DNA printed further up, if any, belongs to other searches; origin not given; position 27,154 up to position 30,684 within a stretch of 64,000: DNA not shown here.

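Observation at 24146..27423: Orphan duplicate of the putA 3' end brackets a ~3.1-kb AT-rich islet (decayed integrated element?)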

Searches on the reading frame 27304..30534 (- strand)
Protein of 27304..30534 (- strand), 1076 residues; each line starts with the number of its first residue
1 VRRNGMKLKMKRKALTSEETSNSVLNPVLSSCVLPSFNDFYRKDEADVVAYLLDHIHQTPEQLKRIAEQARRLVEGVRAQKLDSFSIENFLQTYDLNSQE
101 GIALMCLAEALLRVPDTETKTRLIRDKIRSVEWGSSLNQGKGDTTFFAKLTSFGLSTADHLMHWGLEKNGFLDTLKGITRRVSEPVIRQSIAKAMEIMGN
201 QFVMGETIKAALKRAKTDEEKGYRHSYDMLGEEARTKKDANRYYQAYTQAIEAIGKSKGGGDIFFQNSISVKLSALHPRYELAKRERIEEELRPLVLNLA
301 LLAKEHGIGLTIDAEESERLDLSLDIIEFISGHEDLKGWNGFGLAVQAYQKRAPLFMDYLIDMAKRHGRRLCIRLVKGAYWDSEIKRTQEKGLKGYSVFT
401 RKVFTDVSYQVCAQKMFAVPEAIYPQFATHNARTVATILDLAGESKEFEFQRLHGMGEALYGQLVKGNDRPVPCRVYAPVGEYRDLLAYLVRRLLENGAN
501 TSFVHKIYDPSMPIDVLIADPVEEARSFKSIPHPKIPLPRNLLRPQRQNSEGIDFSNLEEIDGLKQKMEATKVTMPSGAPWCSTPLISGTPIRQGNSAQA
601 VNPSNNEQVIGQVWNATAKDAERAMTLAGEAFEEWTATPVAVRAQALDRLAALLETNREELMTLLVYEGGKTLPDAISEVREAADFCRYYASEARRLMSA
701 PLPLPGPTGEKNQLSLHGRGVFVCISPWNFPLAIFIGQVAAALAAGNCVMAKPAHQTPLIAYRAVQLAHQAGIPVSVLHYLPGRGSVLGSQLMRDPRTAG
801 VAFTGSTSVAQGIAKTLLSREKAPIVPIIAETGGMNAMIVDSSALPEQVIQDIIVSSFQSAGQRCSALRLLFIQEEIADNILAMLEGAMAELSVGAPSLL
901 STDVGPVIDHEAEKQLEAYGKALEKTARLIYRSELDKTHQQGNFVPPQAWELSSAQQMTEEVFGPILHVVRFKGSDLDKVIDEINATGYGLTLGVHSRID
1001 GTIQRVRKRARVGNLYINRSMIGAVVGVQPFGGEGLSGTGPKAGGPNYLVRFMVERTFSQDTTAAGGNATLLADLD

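Call 6: search_protein_families(library=pfam, proteins=[window:27304-30534:-], max_evalue=0.01)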
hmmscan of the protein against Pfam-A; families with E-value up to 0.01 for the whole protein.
window:27304-30534:- (1076 aa): 4 families
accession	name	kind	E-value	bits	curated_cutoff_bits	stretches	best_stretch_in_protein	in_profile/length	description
PF00171.27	Aldedh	-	5.2e-116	388.4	23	1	596-1054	7-457/461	Aldehyde dehydrogenase family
PF01619.24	Pro_dh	-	9e-96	321.1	27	1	211-506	1-278/278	Proline dehydrogenase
PF14850.11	Pro_dh-DNA_bdg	-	1.1e-32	113.3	27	1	87-202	2-112/112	DNA-binding domain of Proline dehydrogenase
PF18327.6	PRODH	-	4.6e-09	36.9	26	1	39-78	9-48/48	Proline utilization A proline dehydrogenase N-terminal domain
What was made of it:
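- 27304..30534 (-): putA, the bifunctional proline dehydrogenase / P5C dehydrogenase. It is intact. Pfam (call 6).
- Checked: putA is 27304..30534 (-), with PRODH, Pro_dh and Aldedh domains (call 6).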

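Call 11: find_homologous_proteins(query=window:27304-30534:-, max_evalue=1e-100)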
Query window:27304-30534:- (1076 aa): 8000 proteins with E <= 1e-100 among 8000 candidates; the best 120 are listed.
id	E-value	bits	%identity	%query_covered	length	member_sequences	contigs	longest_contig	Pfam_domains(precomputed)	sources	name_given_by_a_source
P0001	0.0e+0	2416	100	100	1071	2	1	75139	PF01619.25,PF00171.28,PF18327.7,PF14850.12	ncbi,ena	-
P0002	0.0e+0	2040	84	100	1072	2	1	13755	PF01619.25,PF00171.28,PF18327.7,PF14850.12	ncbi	ncbi:MAG: bifunctional proline dehydrogenase/L-glutamate gamma-semialdehyde dehydrogenase PutA [Cand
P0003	0.0e+0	2008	83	100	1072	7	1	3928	PF01619.25,PF00171.28,PF18327.7,PF14850.12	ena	-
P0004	0.0e+0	2001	83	100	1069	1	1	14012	PF01619.25,PF00171.28,PF18327.7,PF14850.12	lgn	-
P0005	0.0e+0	1997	82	100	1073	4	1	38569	PF01619.25,PF00171.28,PF18327.7,PF14850.12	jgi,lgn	-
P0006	0.0e+0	1997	82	100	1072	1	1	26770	PF01619.25,PF00171.28,PF18327.7,PF14850.12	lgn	-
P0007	0.0e+0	1901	79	99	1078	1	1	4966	PF01619.25,PF00171.28,PF18327.7,PF14850.12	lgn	-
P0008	0.0e+0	1838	76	99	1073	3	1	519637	PF01619.25,PF00171.28,PF18327.7,PF14850.12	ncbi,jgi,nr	ncbi:MAG: putA [Alphaproteobacteria bacterium]|jgi:RHH-type proline utilization regulon transcriptio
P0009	0.0e+0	1837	78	97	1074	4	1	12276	PF01619.25,PF00171.28,PF18327.7,PF14850.12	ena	-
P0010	0.0e+0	1824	76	100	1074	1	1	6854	PF01619.25,PF00171.28,PF18327.7,PF14850.12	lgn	-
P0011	0.0e+0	1820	76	99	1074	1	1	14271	PF01619.25,PF00171.28,PF18327.7,PF14850.12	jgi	-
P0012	0.0e+0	1796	75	100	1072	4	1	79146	PF01619.25,PF00171.28,PF18327.7,PF14850.12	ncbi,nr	ncbi:MAG: bifunctional proline dehydrogenase/L-glutamate gamma-semialdehyde dehydrogenase PutA [Alph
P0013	0.0e+0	1773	73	99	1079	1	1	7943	PF01619.25,PF00171.28,PF18327.7,PF14850.12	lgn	-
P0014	0.0e+0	1771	74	99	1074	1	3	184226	PF01619.25,PF00171.28,PF18327.7,PF14850.12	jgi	jgi:RHH-type proline utilization regulon transcriptional repressor/proline dehydrogenase/delta 1-pyr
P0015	0.0e+0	1763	73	99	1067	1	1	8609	PF01619.25,PF00171.28,PF18327.7,PF14850.12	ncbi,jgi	jgi:RHH-type proline utilization regulon transcriptional repressor/proline dehydrogenase/delta 1-pyr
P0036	0.0e+0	1306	58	97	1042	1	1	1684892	PF01619.25,PF00171.28,PF18327.7,PF14850.12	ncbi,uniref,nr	ncbi:bifunctional proline dehydrogenase/L-glutamate gamma-semialdehyde dehydrogenase PutA [Candidatu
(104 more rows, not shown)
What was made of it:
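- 27304..30534 (-): Homologues at 100% to 55% identity (call 11).
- The 75-kb MAG contig runs through it (call 11).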

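Call 13: find_encoding_contigs(protein=P0002, flank=10000, max_places=3)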
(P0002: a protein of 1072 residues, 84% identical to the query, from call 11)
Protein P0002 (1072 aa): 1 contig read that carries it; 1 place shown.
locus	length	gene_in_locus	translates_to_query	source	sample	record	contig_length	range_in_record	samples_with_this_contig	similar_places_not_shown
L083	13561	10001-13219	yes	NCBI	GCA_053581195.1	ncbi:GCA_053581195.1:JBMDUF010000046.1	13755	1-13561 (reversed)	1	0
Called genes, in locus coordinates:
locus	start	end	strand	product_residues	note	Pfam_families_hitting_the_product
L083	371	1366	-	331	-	PF12937:F-box-like (weak)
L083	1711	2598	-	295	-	PF01218:Coprogen_oxidas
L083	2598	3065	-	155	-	PF00588:SpoU_methylase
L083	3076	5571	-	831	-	PF03968:LptD_N (weak), PF04453:LptD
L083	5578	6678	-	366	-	PF03739:LptF_LptG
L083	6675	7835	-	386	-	PF03739:LptF_LptG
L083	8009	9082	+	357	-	PF13624:SurA_N_3, PF09312:SurA_N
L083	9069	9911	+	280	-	PF00398:RrnaAD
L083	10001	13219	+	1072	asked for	PF18327:PRODH, PF14850:Pro_dh-DNA_bdg, PF01619:Pro_dh, PF00171:Aldedh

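Call 14: find_encoding_contigs(protein=P0005, flank=10000, max_places=3)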
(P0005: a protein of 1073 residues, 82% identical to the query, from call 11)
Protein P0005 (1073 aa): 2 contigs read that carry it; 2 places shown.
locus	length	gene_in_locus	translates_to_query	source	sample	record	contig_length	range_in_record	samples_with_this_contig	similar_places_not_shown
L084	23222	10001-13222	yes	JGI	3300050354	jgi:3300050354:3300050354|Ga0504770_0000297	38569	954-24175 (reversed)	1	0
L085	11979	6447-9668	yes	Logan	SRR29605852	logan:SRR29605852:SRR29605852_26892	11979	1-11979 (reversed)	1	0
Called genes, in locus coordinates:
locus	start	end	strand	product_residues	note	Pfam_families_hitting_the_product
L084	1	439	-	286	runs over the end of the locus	PF04402:SIMPL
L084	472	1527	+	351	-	-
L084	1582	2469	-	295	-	PF01218:Coprogen_oxidas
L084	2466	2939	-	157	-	PF00588:SpoU_methylase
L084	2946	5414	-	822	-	PF03968:LptD_N, PF04453:LptD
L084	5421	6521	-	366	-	PF03739:LptF_LptG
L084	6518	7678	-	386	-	PF03739:LptF_LptG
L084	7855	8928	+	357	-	PF13624:SurA_N_3, PF09312:SurA_N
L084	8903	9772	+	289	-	PF00398:RrnaAD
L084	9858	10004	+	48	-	-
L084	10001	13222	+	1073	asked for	PF18327:PRODH, PF14850:Pro_dh-DNA_bdg, PF01619:Pro_dh, PF00171:Aldedh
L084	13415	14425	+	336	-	-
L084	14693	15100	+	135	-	PF02082:Rrf2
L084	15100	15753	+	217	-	PF01786:AOX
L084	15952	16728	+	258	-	PF00072:Response_reg, PF00486:Trans_reg_C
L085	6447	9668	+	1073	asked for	PF18327:PRODH, PF14850:Pro_dh-DNA_bdg, PF01619:Pro_dh, PF00171:Aldedh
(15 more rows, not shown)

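Call 15: find_encoding_contigs(protein=P0006, flank=10000, max_places=3)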
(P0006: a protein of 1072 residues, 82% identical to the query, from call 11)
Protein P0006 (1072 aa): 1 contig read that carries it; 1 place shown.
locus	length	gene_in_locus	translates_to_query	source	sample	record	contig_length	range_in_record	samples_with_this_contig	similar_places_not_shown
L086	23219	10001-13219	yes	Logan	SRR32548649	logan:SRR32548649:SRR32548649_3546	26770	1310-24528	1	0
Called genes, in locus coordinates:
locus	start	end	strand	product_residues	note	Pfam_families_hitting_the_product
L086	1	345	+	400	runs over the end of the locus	PF06258:Mito_fiss_Elm1 (faint)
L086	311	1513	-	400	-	PF07690:MFS_1, PF00083:Sugar_tr (weak)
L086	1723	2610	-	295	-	PF01218:Coprogen_oxidas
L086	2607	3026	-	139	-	PF00588:SpoU_methylase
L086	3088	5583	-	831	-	PF03968:LptD_N (weak), PF04453:LptD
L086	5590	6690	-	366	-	PF03739:LptF_LptG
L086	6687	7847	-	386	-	PF03739:LptF_LptG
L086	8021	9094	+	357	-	PF13623:SurA_N_2 (faint), PF13624:SurA_N_3, PF09312:SurA_N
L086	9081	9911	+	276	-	PF00398:RrnaAD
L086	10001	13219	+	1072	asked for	PF18327:PRODH, PF14850:Pro_dh-DNA_bdg, PF01619:Pro_dh, PF00171:Aldedh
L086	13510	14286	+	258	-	PF00072:Response_reg, PF00486:Trans_reg_C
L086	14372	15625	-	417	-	PF00579:tRNA-synt_1b, PF22421:SYY_C-terminal (faint)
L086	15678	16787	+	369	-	PF03702:AnmK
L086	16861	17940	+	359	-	PF00365:PFK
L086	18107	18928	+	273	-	PF10988:DUF2807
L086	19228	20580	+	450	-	-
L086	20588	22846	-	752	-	PF00521:DNA_topoisoIV, PF03989:DNA_gyraseA_C (faint)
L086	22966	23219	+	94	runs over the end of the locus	-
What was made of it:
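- On Site-specifically integrated island or prophage that reconstitutes its target gene's 3' end (e14/icd type; CIME if integrase-less): L086 has putA directly next to ctrA (call 15).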

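Call 37: find_encoding_contigs(protein=P0004, flank=10000, max_places=3)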
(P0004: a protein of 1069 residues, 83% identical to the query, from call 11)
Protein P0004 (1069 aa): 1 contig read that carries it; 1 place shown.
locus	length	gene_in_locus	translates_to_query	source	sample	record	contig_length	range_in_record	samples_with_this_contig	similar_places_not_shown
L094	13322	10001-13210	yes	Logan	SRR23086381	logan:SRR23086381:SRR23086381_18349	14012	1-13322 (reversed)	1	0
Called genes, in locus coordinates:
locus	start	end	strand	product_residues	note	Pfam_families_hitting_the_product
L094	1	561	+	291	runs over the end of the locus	PF00905:Transpeptidase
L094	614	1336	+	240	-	PF01904:DUF72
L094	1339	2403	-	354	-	-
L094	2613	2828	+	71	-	-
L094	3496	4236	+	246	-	PF04402:SIMPL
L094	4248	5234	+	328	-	PF01073:3Beta_HSD, PF01370:Epimerase, PF02719:Polysacc_synt_2 (faint), PF04321:RmlD_sub_bind, PF16363:GDP_Man_Dehyd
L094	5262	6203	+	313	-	PF00698:Acyl_transf_1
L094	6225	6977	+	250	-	PF00106:adh_short, PF08659:KR, PF23441:SDR, PF01370:Epimerase (weak), PF13561:adh_short_C2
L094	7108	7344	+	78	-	PF00550:PP-binding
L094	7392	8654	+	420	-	PF00109:ketoacyl-synt, PF00108:Thiolase_N (faint), PF02801:Ketoacyl-synt_C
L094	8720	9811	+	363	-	PF01963:TraB_PrgY_gumN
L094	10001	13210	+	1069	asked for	PF18327:PRODH, PF14850:Pro_dh-DNA_bdg, PF01619:Pro_dh, PF00171:Aldedh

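Call 38: find_encoding_contigs(protein=P0008, flank=10000, max_places=2)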
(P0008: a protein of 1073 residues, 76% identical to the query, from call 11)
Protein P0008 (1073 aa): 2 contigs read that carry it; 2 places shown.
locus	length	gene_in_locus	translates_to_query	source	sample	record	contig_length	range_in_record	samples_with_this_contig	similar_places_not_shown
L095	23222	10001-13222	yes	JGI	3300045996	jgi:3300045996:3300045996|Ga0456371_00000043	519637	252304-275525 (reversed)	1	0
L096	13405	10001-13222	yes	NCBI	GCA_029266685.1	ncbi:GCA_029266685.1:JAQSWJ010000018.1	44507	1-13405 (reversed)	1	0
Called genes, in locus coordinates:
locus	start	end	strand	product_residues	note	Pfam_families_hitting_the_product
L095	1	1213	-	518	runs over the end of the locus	PF12161:HsdM_N, PF02384:N6_Mtase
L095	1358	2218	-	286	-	PF01218:Coprogen_oxidas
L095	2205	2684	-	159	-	PF00588:SpoU_methylase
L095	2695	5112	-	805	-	PF04453:LptD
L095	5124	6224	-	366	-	PF03739:LptF_LptG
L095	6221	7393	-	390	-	PF03739:LptF_LptG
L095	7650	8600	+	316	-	PF13623:SurA_N_2 (weak), PF13624:SurA_N_3, PF09312:SurA_N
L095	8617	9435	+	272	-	PF00398:RrnaAD, PF13489:Methyltransf_23 (weak)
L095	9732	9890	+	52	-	-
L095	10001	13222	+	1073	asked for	PF18327:PRODH (weak), PF14850:Pro_dh-DNA_bdg, PF01619:Pro_dh, PF00171:Aldedh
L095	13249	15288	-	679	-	-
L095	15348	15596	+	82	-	-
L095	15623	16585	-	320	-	PF01075:Glyco_transf_9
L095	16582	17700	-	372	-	PF13439:Glyco_transf_4, PF13477:Glyco_trans_4_2 (weak), PF13579:Glyco_trans_4_4, PF00534:Glycos_transf_1, PF13692:Glyco_trans_1_4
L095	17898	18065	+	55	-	-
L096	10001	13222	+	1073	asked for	PF18327:PRODH (weak), PF14850:Pro_dh-DNA_bdg, PF01619:Pro_dh, PF00171:Aldedh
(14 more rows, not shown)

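Call 48: list_cluster_members(proteins=[P0001, P0002, P0012, P0036, P0121])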
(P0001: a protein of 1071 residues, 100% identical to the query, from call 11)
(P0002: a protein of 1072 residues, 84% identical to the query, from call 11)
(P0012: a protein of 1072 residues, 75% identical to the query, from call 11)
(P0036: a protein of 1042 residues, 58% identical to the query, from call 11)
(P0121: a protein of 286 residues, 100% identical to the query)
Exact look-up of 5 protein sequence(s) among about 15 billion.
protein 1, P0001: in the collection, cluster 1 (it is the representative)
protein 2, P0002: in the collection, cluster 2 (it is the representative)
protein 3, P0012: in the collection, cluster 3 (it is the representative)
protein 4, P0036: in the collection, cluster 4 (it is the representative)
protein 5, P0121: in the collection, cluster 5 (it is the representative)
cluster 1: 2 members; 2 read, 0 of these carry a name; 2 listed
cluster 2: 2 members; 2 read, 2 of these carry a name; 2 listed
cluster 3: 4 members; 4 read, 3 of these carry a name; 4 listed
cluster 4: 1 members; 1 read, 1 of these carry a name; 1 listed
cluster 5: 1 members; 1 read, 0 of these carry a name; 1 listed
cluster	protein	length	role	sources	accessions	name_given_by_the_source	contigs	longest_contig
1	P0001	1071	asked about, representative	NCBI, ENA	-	-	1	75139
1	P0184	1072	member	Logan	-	-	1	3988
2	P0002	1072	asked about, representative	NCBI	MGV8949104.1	MAG: bifunctional proline dehydrogenase/L-glutamate gamma-semialdehyde dehydrogenase PutA ...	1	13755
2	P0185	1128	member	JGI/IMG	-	RHH-type proline utilization regulon transcriptional repressor/proline ...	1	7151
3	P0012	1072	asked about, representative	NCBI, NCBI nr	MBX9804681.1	MAG: bifunctional proline dehydrogenase/L-glutamate gamma-semialdehyde dehydrogenase PutA ... | bifunctional proline dehydrogenase/L-glutamate gamma-semialdehyde dehydrogenase PutA ...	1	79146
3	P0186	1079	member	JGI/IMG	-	RHH-type proline utilization regulon transcriptional repressor/proline ...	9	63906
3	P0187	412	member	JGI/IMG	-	RHH-type proline utilization regulon transcriptional repressor/proline ...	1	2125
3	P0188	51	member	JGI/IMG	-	-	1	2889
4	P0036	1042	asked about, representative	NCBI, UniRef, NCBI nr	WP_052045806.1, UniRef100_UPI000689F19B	bifunctional proline dehydrogenase/L-glutamate gamma-semialdehyde dehydrogenase PutA ... | bifunctional proline dehydrogenase/L-glutamate gamma-semialdehyde dehydrogenase PutA n=1 ...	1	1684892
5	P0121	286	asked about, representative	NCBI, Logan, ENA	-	-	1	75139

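Call 50: find_encoding_contigs(protein=P0184, flank=10000, max_places=5)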
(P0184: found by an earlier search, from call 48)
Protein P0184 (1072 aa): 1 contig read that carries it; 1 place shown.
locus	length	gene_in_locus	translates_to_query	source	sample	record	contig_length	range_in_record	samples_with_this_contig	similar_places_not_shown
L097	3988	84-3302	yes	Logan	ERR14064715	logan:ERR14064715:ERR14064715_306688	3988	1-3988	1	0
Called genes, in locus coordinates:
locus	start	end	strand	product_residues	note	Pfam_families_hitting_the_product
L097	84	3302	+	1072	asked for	PF18327:PRODH, PF14850:Pro_dh-DNA_bdg, PF01619:Pro_dh, PF00171:Aldedh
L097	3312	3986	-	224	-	?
